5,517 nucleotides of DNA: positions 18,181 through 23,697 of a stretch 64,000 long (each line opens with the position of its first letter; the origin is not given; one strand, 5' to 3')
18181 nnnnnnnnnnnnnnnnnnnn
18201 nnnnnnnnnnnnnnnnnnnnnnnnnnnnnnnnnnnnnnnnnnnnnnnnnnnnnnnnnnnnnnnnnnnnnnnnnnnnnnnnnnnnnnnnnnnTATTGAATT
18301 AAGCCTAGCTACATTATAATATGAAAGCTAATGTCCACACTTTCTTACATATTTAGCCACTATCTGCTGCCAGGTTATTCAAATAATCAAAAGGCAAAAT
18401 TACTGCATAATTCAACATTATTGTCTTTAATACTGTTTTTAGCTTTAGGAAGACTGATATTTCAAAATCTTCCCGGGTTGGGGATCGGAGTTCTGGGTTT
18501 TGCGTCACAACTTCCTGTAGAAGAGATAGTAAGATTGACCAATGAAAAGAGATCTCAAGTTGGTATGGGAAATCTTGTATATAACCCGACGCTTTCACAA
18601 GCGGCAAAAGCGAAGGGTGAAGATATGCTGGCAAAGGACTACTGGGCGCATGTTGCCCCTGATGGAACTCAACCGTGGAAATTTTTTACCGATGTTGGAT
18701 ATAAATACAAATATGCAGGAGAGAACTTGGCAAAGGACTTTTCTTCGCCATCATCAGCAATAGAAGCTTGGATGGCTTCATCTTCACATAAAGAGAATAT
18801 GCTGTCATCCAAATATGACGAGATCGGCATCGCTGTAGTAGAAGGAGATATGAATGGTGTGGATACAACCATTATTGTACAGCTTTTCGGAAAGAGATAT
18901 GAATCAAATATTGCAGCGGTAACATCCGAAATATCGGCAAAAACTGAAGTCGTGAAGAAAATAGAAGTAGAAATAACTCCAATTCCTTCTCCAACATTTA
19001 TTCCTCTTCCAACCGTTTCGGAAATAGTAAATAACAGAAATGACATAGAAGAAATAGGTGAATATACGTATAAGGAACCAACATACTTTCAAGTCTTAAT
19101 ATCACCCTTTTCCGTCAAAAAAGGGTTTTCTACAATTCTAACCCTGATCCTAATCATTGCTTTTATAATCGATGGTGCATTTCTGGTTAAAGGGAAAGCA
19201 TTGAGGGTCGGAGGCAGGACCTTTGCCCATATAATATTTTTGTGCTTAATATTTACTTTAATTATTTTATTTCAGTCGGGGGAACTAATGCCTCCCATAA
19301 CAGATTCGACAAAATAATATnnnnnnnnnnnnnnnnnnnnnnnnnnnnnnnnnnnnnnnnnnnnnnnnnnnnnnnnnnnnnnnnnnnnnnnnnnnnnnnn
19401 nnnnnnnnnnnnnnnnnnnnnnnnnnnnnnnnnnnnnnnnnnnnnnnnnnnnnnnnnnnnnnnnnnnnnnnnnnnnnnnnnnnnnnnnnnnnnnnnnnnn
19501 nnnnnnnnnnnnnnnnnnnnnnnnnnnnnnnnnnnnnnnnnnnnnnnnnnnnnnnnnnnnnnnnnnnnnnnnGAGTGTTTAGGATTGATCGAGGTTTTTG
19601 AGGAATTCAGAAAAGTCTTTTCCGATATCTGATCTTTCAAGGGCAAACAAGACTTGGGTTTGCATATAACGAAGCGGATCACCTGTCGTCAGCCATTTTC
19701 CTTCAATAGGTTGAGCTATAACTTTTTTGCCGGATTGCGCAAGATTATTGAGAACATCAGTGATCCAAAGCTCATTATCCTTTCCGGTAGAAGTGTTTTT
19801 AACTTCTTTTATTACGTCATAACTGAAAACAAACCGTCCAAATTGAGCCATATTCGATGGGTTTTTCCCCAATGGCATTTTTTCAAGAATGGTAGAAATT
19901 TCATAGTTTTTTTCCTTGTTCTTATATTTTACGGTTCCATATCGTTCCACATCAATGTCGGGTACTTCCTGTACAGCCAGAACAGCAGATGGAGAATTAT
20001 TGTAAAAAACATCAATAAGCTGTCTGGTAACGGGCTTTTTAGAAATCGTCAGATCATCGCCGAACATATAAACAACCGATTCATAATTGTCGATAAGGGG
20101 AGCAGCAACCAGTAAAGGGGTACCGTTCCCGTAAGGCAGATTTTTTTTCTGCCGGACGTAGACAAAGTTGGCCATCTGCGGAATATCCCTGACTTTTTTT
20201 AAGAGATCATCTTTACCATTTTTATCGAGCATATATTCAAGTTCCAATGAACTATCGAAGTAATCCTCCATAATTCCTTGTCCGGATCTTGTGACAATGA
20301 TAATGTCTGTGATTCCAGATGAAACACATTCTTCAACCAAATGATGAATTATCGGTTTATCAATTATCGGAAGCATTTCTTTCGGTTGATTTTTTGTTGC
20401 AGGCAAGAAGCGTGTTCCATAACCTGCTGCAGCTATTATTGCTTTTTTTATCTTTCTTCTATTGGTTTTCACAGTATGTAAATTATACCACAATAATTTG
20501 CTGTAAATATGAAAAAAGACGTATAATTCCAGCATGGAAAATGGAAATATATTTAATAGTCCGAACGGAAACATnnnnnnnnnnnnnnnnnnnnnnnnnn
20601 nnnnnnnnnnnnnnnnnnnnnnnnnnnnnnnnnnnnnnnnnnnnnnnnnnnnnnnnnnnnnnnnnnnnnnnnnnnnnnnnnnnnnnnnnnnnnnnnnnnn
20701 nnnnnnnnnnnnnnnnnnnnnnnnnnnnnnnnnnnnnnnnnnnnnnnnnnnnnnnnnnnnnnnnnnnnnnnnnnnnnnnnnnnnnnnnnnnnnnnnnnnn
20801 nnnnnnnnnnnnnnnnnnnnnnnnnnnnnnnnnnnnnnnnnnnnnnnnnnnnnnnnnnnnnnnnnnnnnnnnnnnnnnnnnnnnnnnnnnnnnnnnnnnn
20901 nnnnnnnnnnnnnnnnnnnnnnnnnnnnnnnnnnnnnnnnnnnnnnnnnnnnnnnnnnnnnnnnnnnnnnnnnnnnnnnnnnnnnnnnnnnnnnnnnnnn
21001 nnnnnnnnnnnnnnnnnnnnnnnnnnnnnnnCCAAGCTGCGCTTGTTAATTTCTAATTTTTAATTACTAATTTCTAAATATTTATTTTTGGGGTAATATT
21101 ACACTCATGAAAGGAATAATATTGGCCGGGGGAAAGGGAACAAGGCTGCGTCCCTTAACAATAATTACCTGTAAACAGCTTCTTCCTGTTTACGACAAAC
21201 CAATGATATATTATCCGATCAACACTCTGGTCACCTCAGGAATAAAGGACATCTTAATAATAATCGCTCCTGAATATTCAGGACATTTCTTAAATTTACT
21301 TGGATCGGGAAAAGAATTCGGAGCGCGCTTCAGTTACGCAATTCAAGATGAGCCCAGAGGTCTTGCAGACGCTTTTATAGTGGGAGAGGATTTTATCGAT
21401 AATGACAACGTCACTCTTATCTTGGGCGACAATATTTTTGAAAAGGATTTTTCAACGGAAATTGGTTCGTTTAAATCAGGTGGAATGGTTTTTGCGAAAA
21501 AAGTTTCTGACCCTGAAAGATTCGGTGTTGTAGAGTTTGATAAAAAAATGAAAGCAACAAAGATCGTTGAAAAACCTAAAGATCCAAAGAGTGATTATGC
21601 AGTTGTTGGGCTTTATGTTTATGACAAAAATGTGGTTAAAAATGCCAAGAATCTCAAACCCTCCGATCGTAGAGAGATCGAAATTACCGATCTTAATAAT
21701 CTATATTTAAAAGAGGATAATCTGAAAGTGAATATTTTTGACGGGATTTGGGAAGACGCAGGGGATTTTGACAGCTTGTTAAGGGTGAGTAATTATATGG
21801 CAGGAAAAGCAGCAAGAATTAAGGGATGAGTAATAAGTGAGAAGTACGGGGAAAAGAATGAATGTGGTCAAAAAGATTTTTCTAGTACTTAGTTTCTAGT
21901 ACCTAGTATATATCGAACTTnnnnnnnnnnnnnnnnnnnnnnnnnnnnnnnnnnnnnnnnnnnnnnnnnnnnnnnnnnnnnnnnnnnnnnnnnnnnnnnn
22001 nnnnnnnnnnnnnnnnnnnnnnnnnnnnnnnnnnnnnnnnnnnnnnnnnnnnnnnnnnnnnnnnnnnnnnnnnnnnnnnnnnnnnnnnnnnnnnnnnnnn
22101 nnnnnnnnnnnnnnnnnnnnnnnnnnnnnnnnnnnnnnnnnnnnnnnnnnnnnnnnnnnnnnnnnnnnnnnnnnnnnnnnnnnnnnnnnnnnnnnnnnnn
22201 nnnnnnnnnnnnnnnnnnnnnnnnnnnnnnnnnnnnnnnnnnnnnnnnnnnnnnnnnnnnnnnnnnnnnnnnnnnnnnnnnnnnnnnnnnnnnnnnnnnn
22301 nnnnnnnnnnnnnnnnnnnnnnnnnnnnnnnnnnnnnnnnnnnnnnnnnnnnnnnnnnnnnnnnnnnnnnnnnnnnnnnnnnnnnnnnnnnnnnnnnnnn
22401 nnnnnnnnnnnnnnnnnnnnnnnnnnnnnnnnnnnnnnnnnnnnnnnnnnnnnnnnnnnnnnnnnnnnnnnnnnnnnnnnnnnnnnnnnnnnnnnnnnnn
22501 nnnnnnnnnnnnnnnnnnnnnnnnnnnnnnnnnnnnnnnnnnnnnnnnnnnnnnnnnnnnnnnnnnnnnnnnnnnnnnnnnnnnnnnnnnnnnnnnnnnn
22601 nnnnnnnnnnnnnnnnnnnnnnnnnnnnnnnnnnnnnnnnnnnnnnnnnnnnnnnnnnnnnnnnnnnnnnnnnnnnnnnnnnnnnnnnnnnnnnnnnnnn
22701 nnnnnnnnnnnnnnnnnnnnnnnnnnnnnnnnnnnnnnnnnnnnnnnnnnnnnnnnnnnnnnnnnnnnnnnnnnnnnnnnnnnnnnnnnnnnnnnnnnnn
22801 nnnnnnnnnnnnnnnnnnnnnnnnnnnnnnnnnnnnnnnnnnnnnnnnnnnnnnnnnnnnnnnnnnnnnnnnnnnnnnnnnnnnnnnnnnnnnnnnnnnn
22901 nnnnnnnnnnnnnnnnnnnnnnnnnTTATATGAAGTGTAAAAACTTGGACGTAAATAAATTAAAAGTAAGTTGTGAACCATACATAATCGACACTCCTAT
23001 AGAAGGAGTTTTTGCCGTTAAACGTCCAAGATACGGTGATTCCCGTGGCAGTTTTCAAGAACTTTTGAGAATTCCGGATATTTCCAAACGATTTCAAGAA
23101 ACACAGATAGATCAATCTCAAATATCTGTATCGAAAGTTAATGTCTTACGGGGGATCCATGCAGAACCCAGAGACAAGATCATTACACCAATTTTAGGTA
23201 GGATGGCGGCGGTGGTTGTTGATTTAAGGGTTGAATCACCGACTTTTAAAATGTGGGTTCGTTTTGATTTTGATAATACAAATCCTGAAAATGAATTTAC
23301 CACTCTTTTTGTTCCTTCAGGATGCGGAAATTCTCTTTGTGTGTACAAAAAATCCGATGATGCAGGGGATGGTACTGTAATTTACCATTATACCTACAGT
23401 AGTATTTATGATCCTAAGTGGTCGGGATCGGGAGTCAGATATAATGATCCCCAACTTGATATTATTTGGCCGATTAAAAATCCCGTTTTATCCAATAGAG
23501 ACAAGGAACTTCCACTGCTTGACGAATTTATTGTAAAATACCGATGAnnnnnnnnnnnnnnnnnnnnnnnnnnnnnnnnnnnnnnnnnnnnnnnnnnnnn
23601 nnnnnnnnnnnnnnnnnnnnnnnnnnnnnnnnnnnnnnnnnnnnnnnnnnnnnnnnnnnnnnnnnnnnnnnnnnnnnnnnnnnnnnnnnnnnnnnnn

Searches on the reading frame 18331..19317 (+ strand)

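Call 22: search_protein_families(library=pfam, proteins=[window:18331-19317:+], max_evalue=0.0001)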
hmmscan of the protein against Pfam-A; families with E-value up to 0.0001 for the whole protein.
window:18331-19317:+ (328 aa): 1 family
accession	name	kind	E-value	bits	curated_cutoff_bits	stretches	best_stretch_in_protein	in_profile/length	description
PF00188.32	CAP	-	2.4e-17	64.3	21.1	1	68-185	2-116/117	Cysteine-rich secretory protein family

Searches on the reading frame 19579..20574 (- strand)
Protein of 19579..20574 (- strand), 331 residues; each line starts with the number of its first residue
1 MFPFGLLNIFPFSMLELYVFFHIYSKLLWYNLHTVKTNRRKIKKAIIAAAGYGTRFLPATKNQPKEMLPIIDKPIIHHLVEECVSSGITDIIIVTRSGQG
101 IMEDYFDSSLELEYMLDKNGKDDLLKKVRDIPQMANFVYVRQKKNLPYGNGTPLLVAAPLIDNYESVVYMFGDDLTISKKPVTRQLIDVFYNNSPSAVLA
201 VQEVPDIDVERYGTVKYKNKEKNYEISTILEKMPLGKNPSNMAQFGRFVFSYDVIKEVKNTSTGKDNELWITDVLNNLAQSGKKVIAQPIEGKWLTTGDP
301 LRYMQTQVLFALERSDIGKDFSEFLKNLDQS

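Call 22: search_protein_families(library=pfam, proteins=[window:19579-20574:-], max_evalue=0.0001)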
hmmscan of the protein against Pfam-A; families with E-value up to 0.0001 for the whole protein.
window:19579-20574:- (331 aa): 2 families
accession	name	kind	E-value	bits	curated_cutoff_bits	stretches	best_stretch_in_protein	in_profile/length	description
PF00483.29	NTP_transferase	-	5e-28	98.7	21.2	1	44-306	1-238/245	Nucleotidyl transferase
PF12804.13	NTP_transf_3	-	3.2e-05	24.6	27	0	45-99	1-50/160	MobA-like NTP transferase domain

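Call 44: search_protein_families(library=ncbifam, proteins=[window:19579-20574:-], max_evalue=0.00001)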
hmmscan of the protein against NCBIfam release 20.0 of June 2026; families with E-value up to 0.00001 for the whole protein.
window:19579-20574:- (331 aa): 21 families
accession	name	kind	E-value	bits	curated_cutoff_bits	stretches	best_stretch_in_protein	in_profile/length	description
TIGR01099.1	galU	equivalog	9.6e-75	251.5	326.8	1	42-306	1-261/261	UTP--glucose-1-phosphate uridylyltransferase GalU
NF009928.0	PRK13389.1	equivalog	2e-50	171.6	548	1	39-327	5-296/302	UTP--glucose-1-phosphate uridylyltransferase GalU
NF007516.0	PRK10122.1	equivalog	8e-42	143.4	534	1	44-328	5-294/297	UTP--glucose-1-phosphate uridylyltransferase GalF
TIGR01105.1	galF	equivalog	1.3e-36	126.3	659.2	1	44-328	5-294/297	GalU regulator GalF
TIGR03992.1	Arch_glmU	subfamily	1.3e-30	106.6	292.1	1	44-307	2-224/393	bifunctional sugar-1-phosphate nucleotidylyltransferase/acetyltransferase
TIGR01208.1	rmlA_long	equivalog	2e-26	92.7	320.25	1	44-302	1-226/353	glucose-1-phosphate thymidylyltransferase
NF041313.1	UDPGP_AglF_Halo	equivalog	1.6e-20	73.5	400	2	44-108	2-67/234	UTP--glucose-1-phosphate uridylyltransferase AglF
NF041173.1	Sug_nt_acttase_Thmprot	equivalog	6.9e-18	64.8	600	1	44-306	2-223/405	bifunctional sugar-1-phosphate nucleotidylyltransferase/acetyltransferase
NF012024.0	PRK15480.1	equivalog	1.7e-16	60.2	588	1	41-96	2-57/292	glucose-1-phosphate thymidylyltransferase RfbA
TIGR01207.1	rmlA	equivalog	7.3e-15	54.8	360.65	1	44-97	1-54/286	glucose-1-phosphate thymidylyltransferase RfbA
NF052502.1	man1P_GTase_Rv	exception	3.5e-13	49.1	440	1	44-118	2-80/352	mannose-1-phosphate guanylyltransferase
NF003670.0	PRK05293.1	equivalog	3.8e-12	45.8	470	1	45-298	7-246/382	glucose-1-phosphate adenylyltransferase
TIGR02623.1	G1P_cyt_trans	equivalog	3.8e-10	39.7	300.25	1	44-294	2-229/255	glucose-1-phosphate cytidylyltransferase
TIGR01173.1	glmU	equivalog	5.5e-10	38.7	366.85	1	44-290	2-214/452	bifunctional UDP-N-acetylglucosamine diphosphorylase/glucosamine-1-phosphate N-acetyltransferase GlmU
NF045761.1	NAMPUrTaseMurU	equivalog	6.7e-10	39.2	250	1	44-94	2-52/226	N-acetylmuramate alpha-1-phosphate uridylyltransferase MurU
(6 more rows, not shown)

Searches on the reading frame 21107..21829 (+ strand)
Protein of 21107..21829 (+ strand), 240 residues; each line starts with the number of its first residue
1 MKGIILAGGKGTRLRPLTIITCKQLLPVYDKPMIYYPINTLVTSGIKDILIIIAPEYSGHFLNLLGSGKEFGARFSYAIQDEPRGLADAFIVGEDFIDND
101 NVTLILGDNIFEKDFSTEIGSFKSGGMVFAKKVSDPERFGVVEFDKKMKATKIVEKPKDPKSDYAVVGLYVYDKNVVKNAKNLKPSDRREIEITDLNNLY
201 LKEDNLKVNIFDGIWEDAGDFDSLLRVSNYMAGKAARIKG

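Call 22: search_protein_families(library=pfam, proteins=[window:21107-21829:+], max_evalue=0.0001)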
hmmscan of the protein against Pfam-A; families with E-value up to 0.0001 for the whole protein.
window:21107-21829:+ (240 aa): 2 families
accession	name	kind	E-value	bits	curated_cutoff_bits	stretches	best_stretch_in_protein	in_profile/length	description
PF00483.29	NTP_transferase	-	1.8e-63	214.8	21.2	1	2-230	1-241/245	Nucleotidyl transferase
PF12804.13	NTP_transf_3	-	2.3e-08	34.8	27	1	3-111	1-98/160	MobA-like NTP transferase domain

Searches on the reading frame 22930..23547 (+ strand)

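Call 22: search_protein_families(library=pfam, proteins=[window:22930-23547:+], max_evalue=0.0001)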
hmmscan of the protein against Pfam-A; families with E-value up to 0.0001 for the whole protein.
window:22930-23547:+ (205 aa): 1 family
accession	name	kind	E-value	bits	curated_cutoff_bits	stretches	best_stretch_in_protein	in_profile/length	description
PF00908.23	dTDP_sugar_isom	-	1.7e-32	112.9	27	1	22-198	2-167/168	dTDP-4-dehydrorhamnose 3,5-epimerase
